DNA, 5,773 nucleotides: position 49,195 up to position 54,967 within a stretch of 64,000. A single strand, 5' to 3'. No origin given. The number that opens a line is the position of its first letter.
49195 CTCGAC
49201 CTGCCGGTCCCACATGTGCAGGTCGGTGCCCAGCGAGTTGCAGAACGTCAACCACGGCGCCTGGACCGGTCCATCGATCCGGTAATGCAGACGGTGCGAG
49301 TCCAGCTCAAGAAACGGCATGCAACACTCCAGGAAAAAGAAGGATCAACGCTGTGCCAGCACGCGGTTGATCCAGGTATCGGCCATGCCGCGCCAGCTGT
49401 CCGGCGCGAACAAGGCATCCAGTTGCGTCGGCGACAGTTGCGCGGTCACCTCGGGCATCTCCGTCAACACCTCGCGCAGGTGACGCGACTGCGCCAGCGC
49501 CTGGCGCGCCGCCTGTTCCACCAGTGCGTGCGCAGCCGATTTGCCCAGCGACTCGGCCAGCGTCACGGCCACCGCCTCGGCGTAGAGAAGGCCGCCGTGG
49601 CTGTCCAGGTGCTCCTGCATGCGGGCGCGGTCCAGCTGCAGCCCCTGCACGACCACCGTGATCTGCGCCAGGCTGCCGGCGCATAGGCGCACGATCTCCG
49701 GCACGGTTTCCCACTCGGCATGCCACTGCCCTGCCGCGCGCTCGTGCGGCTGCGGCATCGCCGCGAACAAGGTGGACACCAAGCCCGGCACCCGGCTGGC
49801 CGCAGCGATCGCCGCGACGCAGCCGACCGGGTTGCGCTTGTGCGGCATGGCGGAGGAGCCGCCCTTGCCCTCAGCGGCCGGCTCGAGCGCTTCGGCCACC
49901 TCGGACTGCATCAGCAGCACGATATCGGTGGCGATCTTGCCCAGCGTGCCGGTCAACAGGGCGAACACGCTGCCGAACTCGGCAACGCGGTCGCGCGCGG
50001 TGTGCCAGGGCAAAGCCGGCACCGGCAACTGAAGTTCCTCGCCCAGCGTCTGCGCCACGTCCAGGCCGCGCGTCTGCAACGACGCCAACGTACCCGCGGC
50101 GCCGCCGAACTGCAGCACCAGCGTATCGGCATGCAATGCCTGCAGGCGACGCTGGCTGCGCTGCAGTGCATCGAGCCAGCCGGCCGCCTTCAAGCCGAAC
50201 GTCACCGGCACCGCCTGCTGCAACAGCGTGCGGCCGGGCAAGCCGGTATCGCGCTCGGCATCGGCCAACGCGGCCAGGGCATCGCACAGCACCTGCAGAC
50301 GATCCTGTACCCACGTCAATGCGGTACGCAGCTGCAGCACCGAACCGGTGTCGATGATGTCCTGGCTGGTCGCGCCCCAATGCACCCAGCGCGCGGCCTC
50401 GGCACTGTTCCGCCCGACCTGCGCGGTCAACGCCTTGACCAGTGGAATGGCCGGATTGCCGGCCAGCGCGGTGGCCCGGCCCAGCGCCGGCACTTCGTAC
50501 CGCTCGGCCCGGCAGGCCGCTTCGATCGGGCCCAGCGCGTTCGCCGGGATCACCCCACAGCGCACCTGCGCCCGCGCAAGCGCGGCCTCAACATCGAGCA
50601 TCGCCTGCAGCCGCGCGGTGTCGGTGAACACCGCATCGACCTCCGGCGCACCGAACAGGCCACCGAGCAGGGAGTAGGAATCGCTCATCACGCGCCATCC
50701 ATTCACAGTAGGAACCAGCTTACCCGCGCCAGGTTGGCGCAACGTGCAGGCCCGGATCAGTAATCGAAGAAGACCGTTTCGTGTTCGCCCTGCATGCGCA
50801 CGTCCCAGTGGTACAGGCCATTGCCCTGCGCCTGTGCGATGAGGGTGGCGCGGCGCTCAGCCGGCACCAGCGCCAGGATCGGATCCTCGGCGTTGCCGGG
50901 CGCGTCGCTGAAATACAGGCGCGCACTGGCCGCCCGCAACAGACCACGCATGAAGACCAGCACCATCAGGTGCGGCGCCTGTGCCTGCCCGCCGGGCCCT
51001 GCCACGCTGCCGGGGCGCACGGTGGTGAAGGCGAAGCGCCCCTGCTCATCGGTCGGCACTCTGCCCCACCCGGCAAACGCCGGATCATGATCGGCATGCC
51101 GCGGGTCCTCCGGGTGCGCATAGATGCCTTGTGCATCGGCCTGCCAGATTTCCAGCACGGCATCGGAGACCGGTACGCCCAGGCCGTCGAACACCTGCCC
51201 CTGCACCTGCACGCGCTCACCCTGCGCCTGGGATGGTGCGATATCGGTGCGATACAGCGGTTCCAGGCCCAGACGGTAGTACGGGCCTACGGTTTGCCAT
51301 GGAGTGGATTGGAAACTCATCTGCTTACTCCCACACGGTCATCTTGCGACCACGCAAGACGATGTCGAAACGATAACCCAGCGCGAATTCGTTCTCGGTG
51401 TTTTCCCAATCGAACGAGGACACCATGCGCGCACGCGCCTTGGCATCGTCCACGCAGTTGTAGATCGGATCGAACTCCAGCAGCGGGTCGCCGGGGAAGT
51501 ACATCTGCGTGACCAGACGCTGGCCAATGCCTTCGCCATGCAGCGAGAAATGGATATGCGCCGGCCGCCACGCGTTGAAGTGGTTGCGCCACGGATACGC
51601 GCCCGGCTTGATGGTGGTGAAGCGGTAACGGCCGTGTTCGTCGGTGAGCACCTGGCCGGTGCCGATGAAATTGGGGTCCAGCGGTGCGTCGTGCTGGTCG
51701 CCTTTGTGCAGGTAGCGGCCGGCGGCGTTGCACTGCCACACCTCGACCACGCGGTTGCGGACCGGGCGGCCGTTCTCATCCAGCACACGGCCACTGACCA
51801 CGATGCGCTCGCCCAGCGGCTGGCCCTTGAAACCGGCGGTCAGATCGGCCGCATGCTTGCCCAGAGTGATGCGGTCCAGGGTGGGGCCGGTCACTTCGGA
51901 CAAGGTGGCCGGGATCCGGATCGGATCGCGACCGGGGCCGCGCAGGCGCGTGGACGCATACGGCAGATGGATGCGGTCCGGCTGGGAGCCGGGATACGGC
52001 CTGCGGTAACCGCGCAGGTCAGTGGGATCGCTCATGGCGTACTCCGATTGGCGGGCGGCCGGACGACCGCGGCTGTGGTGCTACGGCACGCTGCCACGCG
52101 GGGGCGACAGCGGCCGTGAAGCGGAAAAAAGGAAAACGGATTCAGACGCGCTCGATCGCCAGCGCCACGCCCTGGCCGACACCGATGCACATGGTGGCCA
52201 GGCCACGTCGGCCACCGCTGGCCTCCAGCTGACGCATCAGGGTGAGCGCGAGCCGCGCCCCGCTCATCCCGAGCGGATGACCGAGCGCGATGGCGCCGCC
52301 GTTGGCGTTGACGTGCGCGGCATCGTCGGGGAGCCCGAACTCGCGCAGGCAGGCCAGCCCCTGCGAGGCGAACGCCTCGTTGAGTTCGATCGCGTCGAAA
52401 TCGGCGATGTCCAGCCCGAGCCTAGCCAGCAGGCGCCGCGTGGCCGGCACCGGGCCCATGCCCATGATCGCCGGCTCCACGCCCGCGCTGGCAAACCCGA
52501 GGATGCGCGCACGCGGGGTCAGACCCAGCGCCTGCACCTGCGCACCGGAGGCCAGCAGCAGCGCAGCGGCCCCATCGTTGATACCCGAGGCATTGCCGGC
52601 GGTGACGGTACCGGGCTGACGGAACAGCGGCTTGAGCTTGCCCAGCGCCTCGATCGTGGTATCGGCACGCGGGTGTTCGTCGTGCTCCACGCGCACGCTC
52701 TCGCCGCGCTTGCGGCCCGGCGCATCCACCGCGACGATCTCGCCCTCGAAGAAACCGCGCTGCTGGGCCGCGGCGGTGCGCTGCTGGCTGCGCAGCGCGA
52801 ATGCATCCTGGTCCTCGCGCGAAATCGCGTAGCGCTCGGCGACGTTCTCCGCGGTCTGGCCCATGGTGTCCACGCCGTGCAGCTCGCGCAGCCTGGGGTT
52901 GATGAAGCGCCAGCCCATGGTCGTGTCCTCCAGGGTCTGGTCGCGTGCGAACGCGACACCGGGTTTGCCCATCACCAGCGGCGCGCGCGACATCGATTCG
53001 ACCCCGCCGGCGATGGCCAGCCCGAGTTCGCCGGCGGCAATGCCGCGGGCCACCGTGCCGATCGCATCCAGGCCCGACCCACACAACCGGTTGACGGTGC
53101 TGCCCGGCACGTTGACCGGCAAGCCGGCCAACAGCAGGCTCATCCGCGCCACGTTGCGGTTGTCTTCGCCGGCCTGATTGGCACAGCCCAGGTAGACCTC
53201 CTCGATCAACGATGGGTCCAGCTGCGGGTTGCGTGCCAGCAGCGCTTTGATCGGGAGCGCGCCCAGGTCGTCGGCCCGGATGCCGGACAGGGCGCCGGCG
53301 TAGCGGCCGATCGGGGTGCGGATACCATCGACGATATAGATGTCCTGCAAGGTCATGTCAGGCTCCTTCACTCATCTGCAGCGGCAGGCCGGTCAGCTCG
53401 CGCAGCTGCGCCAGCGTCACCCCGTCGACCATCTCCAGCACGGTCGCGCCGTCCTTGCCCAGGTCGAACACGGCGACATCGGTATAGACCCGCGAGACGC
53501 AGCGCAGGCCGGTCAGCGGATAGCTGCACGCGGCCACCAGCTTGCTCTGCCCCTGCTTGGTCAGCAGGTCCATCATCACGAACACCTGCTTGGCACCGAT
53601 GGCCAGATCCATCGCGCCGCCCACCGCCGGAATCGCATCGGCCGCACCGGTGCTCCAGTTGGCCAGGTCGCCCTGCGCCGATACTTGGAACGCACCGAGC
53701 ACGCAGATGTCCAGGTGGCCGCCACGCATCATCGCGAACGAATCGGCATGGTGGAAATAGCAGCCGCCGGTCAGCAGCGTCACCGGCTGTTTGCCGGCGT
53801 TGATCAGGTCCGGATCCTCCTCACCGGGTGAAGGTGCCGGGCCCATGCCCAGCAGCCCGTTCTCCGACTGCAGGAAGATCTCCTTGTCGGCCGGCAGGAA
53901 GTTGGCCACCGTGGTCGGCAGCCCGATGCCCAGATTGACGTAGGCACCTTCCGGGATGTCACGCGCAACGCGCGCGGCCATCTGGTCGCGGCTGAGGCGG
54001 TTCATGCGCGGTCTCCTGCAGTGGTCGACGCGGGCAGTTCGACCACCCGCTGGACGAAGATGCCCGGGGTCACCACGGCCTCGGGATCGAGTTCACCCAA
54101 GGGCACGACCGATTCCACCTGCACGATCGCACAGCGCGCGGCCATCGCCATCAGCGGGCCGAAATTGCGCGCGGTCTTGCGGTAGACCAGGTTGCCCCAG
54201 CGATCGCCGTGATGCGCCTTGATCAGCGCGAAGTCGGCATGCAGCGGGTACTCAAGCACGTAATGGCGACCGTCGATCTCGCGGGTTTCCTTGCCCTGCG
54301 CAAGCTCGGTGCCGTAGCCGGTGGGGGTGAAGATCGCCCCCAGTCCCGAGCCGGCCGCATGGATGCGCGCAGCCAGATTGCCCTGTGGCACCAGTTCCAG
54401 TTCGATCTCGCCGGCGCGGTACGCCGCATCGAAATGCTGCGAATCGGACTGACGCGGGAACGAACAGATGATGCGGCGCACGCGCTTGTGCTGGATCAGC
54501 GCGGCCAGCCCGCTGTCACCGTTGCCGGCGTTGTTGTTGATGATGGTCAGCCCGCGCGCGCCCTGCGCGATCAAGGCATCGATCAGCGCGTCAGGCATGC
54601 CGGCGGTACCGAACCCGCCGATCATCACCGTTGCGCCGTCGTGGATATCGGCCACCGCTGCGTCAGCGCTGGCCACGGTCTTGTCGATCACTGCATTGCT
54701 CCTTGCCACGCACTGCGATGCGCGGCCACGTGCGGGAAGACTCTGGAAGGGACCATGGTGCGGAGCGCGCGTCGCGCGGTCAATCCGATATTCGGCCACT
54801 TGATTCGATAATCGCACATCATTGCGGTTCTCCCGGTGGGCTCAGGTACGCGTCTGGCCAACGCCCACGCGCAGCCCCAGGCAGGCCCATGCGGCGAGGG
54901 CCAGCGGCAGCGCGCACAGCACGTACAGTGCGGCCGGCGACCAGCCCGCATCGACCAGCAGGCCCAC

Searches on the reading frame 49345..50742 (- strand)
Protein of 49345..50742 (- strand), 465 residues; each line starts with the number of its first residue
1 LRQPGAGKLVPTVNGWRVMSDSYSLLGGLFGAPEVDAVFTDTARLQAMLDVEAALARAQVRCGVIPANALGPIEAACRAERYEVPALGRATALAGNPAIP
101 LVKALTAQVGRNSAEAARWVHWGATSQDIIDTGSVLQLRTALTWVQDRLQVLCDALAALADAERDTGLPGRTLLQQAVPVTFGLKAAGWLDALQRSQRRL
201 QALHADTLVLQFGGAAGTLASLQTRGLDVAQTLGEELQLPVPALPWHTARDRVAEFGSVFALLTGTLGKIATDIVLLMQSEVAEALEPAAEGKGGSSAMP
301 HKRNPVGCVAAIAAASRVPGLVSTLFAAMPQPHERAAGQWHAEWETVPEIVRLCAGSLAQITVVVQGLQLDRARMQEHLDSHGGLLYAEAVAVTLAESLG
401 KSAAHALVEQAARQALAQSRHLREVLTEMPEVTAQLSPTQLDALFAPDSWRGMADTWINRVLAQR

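Call 7: search_protein_families(library=pfam, proteins=[window:49345-50742:-], max_evalue=0.001)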
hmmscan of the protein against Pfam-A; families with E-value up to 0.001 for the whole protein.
window:49345-50742:- (465 aa): 2 families
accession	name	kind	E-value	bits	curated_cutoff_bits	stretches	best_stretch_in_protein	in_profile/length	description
PF00206.25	Lyase_1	-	5.7e-53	180.8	27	1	32-320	7-312/312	Lyase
PF10397.14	ADSL_C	-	2.1e-16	60.5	32.7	1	384-461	1-79/79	Adenylosuccinate lyase C-terminus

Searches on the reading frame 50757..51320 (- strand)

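Call 65: search_protein_families(library=pfam, proteins=[window:50757-51320:-], max_evalue=0.00001)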
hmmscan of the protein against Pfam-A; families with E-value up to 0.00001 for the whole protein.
window:50757-51320:- (187 aa): 1 family
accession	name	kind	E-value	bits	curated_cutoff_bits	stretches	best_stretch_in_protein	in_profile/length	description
PF00775.27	Dioxygenase_C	-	1.8e-18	67.1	27.3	1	30-109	23-99/182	Dioxygenase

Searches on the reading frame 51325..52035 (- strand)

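Call 7: search_protein_families(library=pfam, proteins=[window:51325-52035:-], max_evalue=0.001)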
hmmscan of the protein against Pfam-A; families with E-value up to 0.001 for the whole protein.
window:51325-52035:- (236 aa): 3 families
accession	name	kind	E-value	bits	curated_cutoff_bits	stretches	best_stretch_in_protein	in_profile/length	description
PF00775.27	Dioxygenase_C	-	3.1e-51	173.9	27.3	1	58-229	9-182/182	Dioxygenase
PF12391.13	PCDO_beta_N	-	1.4e-05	25.1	24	1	10-44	1-34/34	Protocatechuate 3,4-dioxygenase beta subunit N terminal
PF13620.12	CarboxypepD_reg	-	2.3e-05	25.1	32.3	1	80-149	2-52/82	Carboxypeptidase regulatory-like domain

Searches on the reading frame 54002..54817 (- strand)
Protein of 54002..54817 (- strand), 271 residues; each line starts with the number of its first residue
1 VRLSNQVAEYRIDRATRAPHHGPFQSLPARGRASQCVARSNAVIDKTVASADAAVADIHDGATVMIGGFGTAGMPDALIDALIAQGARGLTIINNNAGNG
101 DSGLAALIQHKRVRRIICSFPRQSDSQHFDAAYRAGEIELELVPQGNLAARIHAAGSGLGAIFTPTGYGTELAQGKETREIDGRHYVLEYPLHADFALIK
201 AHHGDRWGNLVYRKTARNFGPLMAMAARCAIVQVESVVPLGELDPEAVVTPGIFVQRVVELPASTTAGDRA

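Call 3: search_protein_families(library=pfam, proteins=[window:54002-54817:-], max_evalue=0.01)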
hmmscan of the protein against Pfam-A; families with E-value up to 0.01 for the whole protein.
window:54002-54817:- (271 aa): 1 family
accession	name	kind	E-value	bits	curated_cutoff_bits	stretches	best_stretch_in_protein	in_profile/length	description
PF01144.29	CoA_trans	-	6.3e-73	245.2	23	1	49-260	2-216/217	Coenzyme A transferase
